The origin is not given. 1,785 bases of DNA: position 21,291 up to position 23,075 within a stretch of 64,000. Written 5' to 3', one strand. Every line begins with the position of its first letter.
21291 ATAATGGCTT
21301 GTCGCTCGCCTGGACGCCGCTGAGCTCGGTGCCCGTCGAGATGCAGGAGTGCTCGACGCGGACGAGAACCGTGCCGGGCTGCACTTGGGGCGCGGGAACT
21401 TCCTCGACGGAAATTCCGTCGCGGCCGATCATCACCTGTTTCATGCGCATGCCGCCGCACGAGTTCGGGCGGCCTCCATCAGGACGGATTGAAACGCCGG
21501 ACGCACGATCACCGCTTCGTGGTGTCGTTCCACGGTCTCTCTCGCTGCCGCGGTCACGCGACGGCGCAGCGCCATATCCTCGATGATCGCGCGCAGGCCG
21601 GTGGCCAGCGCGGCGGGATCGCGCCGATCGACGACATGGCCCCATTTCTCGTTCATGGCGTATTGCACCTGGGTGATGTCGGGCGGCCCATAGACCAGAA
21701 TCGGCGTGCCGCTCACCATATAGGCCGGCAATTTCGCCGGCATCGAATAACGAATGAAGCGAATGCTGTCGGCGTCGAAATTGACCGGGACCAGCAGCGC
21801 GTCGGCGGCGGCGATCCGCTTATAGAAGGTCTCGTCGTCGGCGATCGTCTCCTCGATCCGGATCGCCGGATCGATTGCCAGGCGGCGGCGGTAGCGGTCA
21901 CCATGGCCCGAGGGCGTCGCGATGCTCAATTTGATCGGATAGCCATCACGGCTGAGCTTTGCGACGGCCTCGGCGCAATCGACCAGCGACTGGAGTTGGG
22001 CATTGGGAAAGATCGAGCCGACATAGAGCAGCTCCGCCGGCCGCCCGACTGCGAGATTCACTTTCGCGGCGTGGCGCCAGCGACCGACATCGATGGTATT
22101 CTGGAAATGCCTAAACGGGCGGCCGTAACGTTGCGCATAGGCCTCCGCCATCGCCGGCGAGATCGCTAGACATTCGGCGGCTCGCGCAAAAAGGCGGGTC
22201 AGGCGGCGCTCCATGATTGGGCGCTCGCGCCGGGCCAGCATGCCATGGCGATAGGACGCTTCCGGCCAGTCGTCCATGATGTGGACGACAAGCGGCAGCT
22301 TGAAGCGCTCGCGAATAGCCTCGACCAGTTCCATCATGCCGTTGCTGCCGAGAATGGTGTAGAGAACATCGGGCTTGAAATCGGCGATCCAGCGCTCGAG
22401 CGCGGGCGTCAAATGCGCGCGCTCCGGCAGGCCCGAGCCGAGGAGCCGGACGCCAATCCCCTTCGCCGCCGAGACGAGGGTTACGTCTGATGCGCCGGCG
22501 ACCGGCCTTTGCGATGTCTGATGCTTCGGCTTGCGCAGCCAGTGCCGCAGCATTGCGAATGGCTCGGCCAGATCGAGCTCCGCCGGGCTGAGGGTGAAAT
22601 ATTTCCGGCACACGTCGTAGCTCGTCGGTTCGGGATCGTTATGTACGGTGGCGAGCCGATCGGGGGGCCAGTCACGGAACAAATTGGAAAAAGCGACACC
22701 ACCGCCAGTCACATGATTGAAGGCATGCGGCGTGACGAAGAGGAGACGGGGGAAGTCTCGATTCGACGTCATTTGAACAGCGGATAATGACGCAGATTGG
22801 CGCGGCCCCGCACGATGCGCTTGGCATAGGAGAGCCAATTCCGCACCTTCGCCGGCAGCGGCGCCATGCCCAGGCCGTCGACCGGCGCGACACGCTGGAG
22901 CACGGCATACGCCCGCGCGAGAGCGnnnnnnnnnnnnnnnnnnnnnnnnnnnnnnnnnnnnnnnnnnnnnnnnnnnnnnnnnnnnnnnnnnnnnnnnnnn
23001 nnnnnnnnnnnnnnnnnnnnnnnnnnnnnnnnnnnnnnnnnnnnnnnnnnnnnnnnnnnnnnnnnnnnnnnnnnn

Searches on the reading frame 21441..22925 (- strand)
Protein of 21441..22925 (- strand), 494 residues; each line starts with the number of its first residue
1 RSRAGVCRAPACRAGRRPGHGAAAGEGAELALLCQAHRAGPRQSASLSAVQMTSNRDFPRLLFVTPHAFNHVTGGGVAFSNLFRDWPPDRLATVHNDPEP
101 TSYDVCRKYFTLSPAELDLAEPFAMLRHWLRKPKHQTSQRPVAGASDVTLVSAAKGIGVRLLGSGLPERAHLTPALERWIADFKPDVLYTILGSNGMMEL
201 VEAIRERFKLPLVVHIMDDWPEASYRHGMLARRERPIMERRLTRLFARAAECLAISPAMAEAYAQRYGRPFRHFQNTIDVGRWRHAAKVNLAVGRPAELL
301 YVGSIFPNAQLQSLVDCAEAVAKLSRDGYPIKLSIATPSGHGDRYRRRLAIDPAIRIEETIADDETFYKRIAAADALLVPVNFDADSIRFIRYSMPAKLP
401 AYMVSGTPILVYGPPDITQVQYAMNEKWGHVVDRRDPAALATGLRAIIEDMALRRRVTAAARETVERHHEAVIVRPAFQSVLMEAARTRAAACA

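Call 72: search_protein_families(library=pfam, proteins=[window:21441-22925:-], max_evalue=0.00001)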
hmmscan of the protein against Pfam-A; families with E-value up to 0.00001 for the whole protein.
window:21441-22925:- (494 aa): 2 families
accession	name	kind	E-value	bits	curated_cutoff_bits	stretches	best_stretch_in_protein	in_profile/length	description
PF13579.12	Glyco_trans_4_4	-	2.9e-09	37.9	29.7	1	158-270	39-148/158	Glycosyl transferase 4-like domain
PF13439.12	Glyco_transf_4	-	2.1e-08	34.8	28.5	1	164-280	52-168/170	Glycosyltransferase Family 4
